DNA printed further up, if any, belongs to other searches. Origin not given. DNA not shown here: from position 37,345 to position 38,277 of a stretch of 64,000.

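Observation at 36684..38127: Tandem, strongly diverged paralogous proteins of unknown family with a tiny acidic ORF between them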

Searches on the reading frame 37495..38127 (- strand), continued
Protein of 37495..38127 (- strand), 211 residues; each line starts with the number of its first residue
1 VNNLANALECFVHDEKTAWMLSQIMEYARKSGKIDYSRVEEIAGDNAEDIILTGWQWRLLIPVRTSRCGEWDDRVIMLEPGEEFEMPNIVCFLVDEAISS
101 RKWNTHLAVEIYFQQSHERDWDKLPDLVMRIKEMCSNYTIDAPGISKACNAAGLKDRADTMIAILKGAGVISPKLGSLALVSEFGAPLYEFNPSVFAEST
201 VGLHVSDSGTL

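Call 39: search_protein_families(library=pfam, proteins=[L070:7883-8338:-, L012:557-1555:+, L055:708-1358:+, L085:1110-1883:+, L056:2863-4425:-, L022:5324-5983:+, L058:134-715:+, L024:3514-3996:+, L037:3955-5433:+, L064:7074-7553:+], max_evalue=0.001)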
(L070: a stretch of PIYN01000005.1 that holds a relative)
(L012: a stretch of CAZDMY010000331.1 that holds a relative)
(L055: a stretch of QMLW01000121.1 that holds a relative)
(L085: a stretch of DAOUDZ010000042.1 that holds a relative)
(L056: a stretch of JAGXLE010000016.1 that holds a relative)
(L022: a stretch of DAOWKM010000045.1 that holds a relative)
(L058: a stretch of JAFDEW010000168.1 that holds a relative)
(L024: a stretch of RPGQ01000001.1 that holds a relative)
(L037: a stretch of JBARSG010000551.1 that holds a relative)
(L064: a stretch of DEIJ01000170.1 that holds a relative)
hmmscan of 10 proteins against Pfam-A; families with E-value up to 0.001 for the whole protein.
L070:7883-8338:- (151 aa): 5 families
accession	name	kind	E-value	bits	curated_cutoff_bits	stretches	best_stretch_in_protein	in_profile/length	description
PF00085.26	Thioredoxin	-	2.1e-28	98.8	23.5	1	50-148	3-102/103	Thioredoxin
PF13098.12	Thioredoxin_2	-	6e-07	30.2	27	1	63-146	4-103/104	Thioredoxin-like domain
PF13905.12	Thioredoxin_8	-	4.1e-05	24.3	27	0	67-99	4-38/94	Thioredoxin-like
PF04756.19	OST3_OST6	-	5e-05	23.3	27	1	45-127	10-104/294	OST3 / OST6 family, transporter family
PF13192.12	Thioredoxin_3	-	0.00037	20.9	24.8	1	74-138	8-65/76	Thioredoxin domain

L012:557-1555:+ (332 aa): 13 families
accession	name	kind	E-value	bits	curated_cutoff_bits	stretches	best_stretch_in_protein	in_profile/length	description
PF07992.20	Pyr_redox_2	-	2.4e-47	162.2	26.1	1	5-293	2-291/291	Pyridine nucleotide-disulphide oxidoreductase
PF13738.12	Pyr_redox_3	-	4.1e-24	85.8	30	1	83-277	101-305/305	Pyridine nucleotide-disulphide oxidoreductase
PF01266.30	DAO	-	2.5e-13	50.7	27.9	1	5-42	1-38/353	FAD dependent oxidoreductase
PF00070.33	Pyr_redox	-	3.9e-11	43.8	22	1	147-219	1-79/82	Pyridine nucleotide-disulphide oxidoreductase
PF13434.12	Lys_Orn_oxgnase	-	3.6e-09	36.6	21.3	1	93-183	136-226/339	L-lysine 6-monooxygenase/L-ornithine 5-monooxygenase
PF03486.20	HI0933_like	-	1.2e-08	35.2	50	0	5-34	2-31/244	HI0933-like protein Rossmann domain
PF01134.28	GIDA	-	1.9e-07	30.9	22.1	0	5-32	1-28/391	Glucose inhibited division protein A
PF01494.25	FAD_binding_3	-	2.8e-07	30.5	22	0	5-34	3-32/349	FAD binding domain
PF00890.30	FAD_binding_2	-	2.2e-06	27.5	20.4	0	5-40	1-37/414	FAD binding domain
PF01946.23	Thi4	-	5e-06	26.4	26.2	1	3-41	17-56/235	Thi4 family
PF12831.13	FAD_oxidored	-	9.4e-06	25.6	27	1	5-42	1-39/416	FAD dependent oxidoreductase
PF00743.25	FMO-like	-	0.00035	19.6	22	0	115-179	153-215/532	Flavin-binding monooxygenase-like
PF13454.12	NAD_binding_9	-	0.00092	19.7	21.8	0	75-114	112-154/155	FAD-NAD(P)-binding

L055:708-1358:+ (216 aa): 1 family
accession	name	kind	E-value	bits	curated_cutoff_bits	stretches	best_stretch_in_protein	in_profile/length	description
PF07796.16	DUF1638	-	2.7e-22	79.8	27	1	38-208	2-161/161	Protein of unknown function (DUF1638)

L085:1110-1883:+ (257 aa): 4 families
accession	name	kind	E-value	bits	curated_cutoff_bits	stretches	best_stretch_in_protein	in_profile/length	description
PF01656.29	CbiA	-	1.2e-07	32.2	25.4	1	5-223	2-120/125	CobQ/CobB/MinD/ParA nucleotide binding domain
PF13614.12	AAA_31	-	6.9e-07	29.8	27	1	7-176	7-165/177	AAA domain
PF02374.21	ArsA_ATPase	-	5e-05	23.1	24.3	1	4-62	3-63/305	Anion-transporting ATPase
PF13479.12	AAA_24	-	0.0003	21.1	27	1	2-136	2-72/195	AAA domain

L056:2863-4425:- (520 aa): 3 families
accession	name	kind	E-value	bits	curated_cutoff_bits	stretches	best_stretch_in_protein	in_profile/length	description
PF14574.11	RACo_C_ter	-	1.4e-95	319.7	27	1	257-516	1-260/261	C-terminal domain of RACo the ASKHA domain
PF17651.6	Raco_middle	-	4e-51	173.3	26.8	1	95-254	2-162/163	RACo middle region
PF17650.6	RACo_linker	-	1.6e-12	47.5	26.2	1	11-85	11-80/86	RACo linker region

L022:5324-5983:+ (219 aa): 11 families
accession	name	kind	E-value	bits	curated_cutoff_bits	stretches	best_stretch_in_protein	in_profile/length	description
PF13847.12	Methyltransf_31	-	2.8e-21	76.2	27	1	44-153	2-113/145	Methyltransferase domain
PF01209.24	Ubie_methyltran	-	1.6e-20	73.9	20.1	1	16-175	18-173/233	ubiE/COQ5 methyltransferase family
PF13649.12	Methyltransf_25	-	1.3e-17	64.6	27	1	49-145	1-97/97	Methyltransferase domain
PF08241.18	Methyltransf_11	-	1.2e-14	55.1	21.2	1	50-149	1-95/95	Methyltransferase domain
PF08242.18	Methyltransf_12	-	6.2e-13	49.7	30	1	50-146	1-97/98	Methyltransferase domain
PF13489.12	Methyltransf_23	-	5.3e-09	36.5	27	1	31-194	6-160/164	Methyltransferase domain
PF01135.25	PCMT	-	5.4e-08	33.3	20.3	1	36-92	64-120/210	Protein-L-isoaspartate(D-aspartate) O-methyltransferase (PCMT)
PF02353.26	CMAS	-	1e-05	25.5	27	1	34-101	51-116/273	Mycolic acid cyclopropane synthetase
PF08123.19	DOT1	-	0.00011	22.2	23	1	31-89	28-85/205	Histone methylation protein DOT1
PF01728.25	FtsJ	-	0.00026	21.4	24.1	1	36-96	11-75/181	FtsJ-like methyltransferase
PF01269.23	Fibrillarin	-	0.00072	19.2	27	0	34-86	60-112/227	Fibrillarin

L058:134-715:+ (193 aa): 1 family
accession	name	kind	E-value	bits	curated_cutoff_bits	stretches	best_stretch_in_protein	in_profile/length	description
PF01613.24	Flavin_Reduct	-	3.9e-36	124.9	27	1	12-148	4-138/153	Flavin reductase like domain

L024:3514-3996:+ (160 aa): 1 family
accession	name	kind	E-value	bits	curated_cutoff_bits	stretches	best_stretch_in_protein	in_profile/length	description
PF00027.35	cNMP_binding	-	6e-14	52.2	27.5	1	31-118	2-88/89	Cyclic nucleotide-binding domain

L037:3955-5433:+ (492 aa): 4 families
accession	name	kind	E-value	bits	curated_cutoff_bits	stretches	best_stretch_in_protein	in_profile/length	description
PF02518.31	HATPase_c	-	8.4e-28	97.5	26.4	1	367-477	2-110/111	Histidine kinase-, DNA gyrase B-, and HSP90-like ATPase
PF00512.31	HisKA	-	1.5e-11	44.6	26.9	1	254-321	2-66/66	His Kinase A (phospho-acceptor) domain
PF00672.30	HAMP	-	5.7e-11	43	25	1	199-247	2-51/53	HAMP domain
PF13581.12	HATPase_c_2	-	0.00063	20.2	27.4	0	367-452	28-110/127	Histidine kinase-like ATPase domain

L064:7074-7553:+ (159 aa): 1 family
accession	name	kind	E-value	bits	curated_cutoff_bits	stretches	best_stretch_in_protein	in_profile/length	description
PF07796.16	DUF1638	-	4.1e-11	43.4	27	1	43-154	51-161/161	Protein of unknown function (DUF1638)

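Call 47: search_protein_families(library=pfam, proteins=[L052:4535-5230:+, L010:6224-6622:+, L056:150-1244:+, L082:4869-5546:+, L056:5357-6223:-, L052:1680-1892:+, L055:4185-4739:+, L010:2205-3356:+, L083:5361-5759:+, L064:5457-5993:+], max_evalue=0.001)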
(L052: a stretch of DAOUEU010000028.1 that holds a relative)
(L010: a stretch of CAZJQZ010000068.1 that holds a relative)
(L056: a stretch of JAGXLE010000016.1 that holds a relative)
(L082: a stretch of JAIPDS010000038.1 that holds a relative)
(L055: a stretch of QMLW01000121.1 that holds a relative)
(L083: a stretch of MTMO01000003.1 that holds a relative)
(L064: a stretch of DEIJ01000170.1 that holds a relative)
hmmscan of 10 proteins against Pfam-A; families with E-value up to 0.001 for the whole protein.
L052:4535-5230:+ (232 aa): 4 families
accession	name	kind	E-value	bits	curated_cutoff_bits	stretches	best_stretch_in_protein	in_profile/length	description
PF05050.19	Methyltransf_21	-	5e-26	92.3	22.7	1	49-207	1-172/173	Methyltransferase FkbM domain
PF01135.25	PCMT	-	1.9e-07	31.5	20.3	1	34-99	66-129/210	Protein-L-isoaspartate(D-aspartate) O-methyltransferase (PCMT)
PF02475.24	TRM5-TYW2_MTfase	-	3.3e-06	27.6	28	1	33-100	26-93/164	TRM5/TYW2 methyltransferase domain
PF13847.12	Methyltransf_31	-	0.00054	20.1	27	0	43-105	3-65/145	Methyltransferase domain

L010:6224-6622:+ (133 aa): 1 family
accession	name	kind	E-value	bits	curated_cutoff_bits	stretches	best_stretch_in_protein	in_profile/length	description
PF02579.22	Nitro_FeMo-Co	-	3.2e-08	34.2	26.3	1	19-102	6-83/94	Dinitrogenase iron-molybdenum cofactor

L056:150-1244:+ (365 aa): 2 families
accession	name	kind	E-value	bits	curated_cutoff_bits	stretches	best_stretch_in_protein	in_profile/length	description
PF01595.25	CNNM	-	3.4e-26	92.4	28.4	1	8-179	3-181/181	Cyclin M transmembrane N-terminal domain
PF00571.33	CBS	-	8.4e-10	39.3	24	1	265-314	7-56/57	CBS domain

L082:4869-5546:+ (226 aa): 1 family
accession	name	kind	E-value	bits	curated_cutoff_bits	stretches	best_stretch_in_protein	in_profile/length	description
PF00293.34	NUDIX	-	2.2e-20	73.5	21.1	1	73-183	2-118/134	NUDIX domain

L056:5357-6223:- (289 aa): 4 families
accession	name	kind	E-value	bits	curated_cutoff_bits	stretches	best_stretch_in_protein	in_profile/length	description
PF06325.19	PrmA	-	6.3e-37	128.1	22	1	96-281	106-289/296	Ribosomal protein L11 methyltransferase (PrmA)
PF05175.20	MTS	-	2.6e-07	30.9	23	1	155-225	34-105/170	Methyltransferase small domain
PF13649.12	Methyltransf_25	-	0.00012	23.2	27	1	157-226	2-72/97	Methyltransferase domain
PF03602.21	Cons_hypoth95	-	0.00061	20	24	0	132-213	20-102/182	Conserved hypothetical protein 95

L052:1680-1892:+ (71 aa): 1 family
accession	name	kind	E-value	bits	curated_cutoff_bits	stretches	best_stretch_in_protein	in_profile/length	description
PF10133.14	CooT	-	3e-15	56.7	27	1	7-68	1-58/60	CO dehydrogenase accessory protein CooT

L055:4185-4739:+ (185 aa): 1 family
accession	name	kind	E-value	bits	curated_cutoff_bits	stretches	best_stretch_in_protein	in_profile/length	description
PF07920.16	DUF1684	-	5.3e-47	160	25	1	37-178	2-139/139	Protein of unknown function (DUF1684)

L010:2205-3356:+ (384 aa): 2 families
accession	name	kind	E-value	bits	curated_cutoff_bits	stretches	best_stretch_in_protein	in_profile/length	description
PF00753.33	Lactamase_B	-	1.1e-34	120.6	22.7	1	63-288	6-196/196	Metallo-beta-lactamase superfamily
PF19583.5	ODP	-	1.8e-06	28.4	27.2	0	211-244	100-135/194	ODP family beta lactamase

L083:5361-5759:+ (133 aa): 2 families
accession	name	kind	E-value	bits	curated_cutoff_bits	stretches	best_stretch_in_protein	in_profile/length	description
PF01978.25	TrmB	-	6.3e-12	45.6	25.6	1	17-86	1-63/68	Sugar-specific transcriptional regulator TrmB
PF21984.2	DnaD_N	-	0.00015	22.3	27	1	22-97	13-94/101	DnaD N-terminal domain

L064:5457-5993:+ (179 aa): 1 family
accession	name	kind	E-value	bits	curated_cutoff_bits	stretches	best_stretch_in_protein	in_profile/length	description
PF01980.22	TrmO_N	-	1.4e-42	145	26.8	1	31-143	1-116/116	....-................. O N-terminal domain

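Call 48: search_protein_families(library=pfam, proteins=[L086:3616-4683:+, L083:6668-7525:-, L083:7785-9053:-, L086:9552-10937:+, L070:2102-3196:+, L070:3247-3945:+, L081:1463-2902:+, L081:206-1450:+, L055:2848-4188:+, L064:8881-10017:+], max_evalue=0.001)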
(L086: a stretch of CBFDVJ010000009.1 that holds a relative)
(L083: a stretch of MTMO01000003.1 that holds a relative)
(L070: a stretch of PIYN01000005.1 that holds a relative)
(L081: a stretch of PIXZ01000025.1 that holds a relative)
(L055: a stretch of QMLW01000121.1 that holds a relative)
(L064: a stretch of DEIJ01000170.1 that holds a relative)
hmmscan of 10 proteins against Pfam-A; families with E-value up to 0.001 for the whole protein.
L086:3616-4683:+ (356 aa): 6 families
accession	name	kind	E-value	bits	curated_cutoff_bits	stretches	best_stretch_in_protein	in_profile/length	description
PF16897.10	MMR_HSR1_Xtn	-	2.3e-33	114.8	35.2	1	183-280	1-105/106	C-terminal region of MMR_HSR1 domain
PF01926.29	MMR_HSR1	-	6.1e-24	84.7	21.9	1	65-179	2-112/113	50S ribosome-binding GTPase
PF02824.27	TGS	-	1e-16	61.1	22.2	1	282-354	1-59/60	TGS domain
PF02421.24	FeoB_N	-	7.6e-13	48.7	27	1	64-152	2-91/156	Ferrous iron transport protein B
PF00350.29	Dynamin_N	-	2e-05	25.1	27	0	66-86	2-22/168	Dynamin family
PF03193.22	RsgA_GTPase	-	0.00017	21.9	30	0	62-85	106-129/174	RsgA GTPase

L083:6668-7525:- (286 aa): 3 families
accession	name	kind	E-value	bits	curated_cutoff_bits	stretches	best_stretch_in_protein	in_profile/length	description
PF23435.1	DUF7121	-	2.2e-43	149.2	29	1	18-286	42-307/307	Family of unknown function (DUF7121)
PF02403.27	Seryl_tRNA_N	-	0.00014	22.5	28.2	1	44-122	23-104/108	Seryl-tRNA synthetase N-terminal domain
PF04136.21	COG3_N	-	0.00079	19.8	27.9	0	34-93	2-61/147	Conserved oligomeric Golgi complex subunit 3, N-terminal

L083:7785-9053:- (423 aa): 3 families
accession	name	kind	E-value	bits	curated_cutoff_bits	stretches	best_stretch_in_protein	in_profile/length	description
PF00464.25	SHMT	-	1.4e-75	254.8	27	1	21-383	18-399/399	Serine hydroxymethyltransferase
PF00155.27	Aminotran_1_2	-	5.3e-09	36.2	19.7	1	59-311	36-305/361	Aminotransferase class I and II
PF03841.19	SelA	-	1.2e-07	31.5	22.8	1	182-343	161-332/367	L-seryl-tRNA selenium transferase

L086:9552-10937:+ (462 aa): 2 families
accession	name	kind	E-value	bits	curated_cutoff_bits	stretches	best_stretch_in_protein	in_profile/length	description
PF00149.33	Metallophos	-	2.4e-17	64.4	21.5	1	3-208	2-190/191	Calcineurin-like phosphoesterase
PF12850.12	Metallophos_2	-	1.2e-09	38.7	27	1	3-225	2-138/154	Calcineurin-like phosphoesterase superfamily domain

L070:2102-3196:+ (364 aa): 1 family
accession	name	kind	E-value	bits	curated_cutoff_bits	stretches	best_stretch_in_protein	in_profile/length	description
PF02690.20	Na_Pi_cotrans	-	1.7e-22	80.3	29.1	2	24-139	2-103/137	Na+/Pi-cotransporter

L070:3247-3945:+ (232 aa): 2 families
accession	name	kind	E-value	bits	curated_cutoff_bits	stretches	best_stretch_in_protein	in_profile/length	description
PF01865.21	PhoU_div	-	8.4e-28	97.6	24.4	1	27-229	10-213/214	Protein of unknown function DUF47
PF01895.24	PhoU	-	0.00021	22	23.5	0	164-223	25-88/89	PhoU domain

L081:1463-2902:+ (479 aa): 2 families
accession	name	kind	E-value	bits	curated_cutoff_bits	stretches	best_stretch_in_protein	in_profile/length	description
PF03599.22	CdhD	-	2.9e-140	467.9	24.8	1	78-467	2-386/387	CO dehydrogenase/acetyl-CoA synthase delta subunit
PF04060.18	FeS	-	3.7e-16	59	23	1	22-54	1-33/33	Putative Fe-S cluster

L081:206-1450:+ (414 aa): 1 family
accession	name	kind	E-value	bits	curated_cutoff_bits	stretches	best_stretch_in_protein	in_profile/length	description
PF03599.22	CdhD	-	2.3e-55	188.4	24.8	1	93-345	1-227/387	CO dehydrogenase/acetyl-CoA synthase delta subunit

L055:2848-4188:+ (446 aa): 1 family
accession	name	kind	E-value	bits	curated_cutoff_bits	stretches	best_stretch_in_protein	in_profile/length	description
PF07690.21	MFS_1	-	5.6e-24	85.1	33.4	2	262-438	2-180/347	Major Facilitator Superfamily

L064:8881-10017:+ (378 aa): 2 families
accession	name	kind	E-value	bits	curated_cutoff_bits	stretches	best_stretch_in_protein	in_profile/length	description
PF09754.15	PAC2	-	1.3e-29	104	25.8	1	112-326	2-209/215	PAC2 family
PF00213.23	OSCP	-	0.00062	20.3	22.3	0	306-371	8-76/172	ATP synthase delta (OSCP) subunit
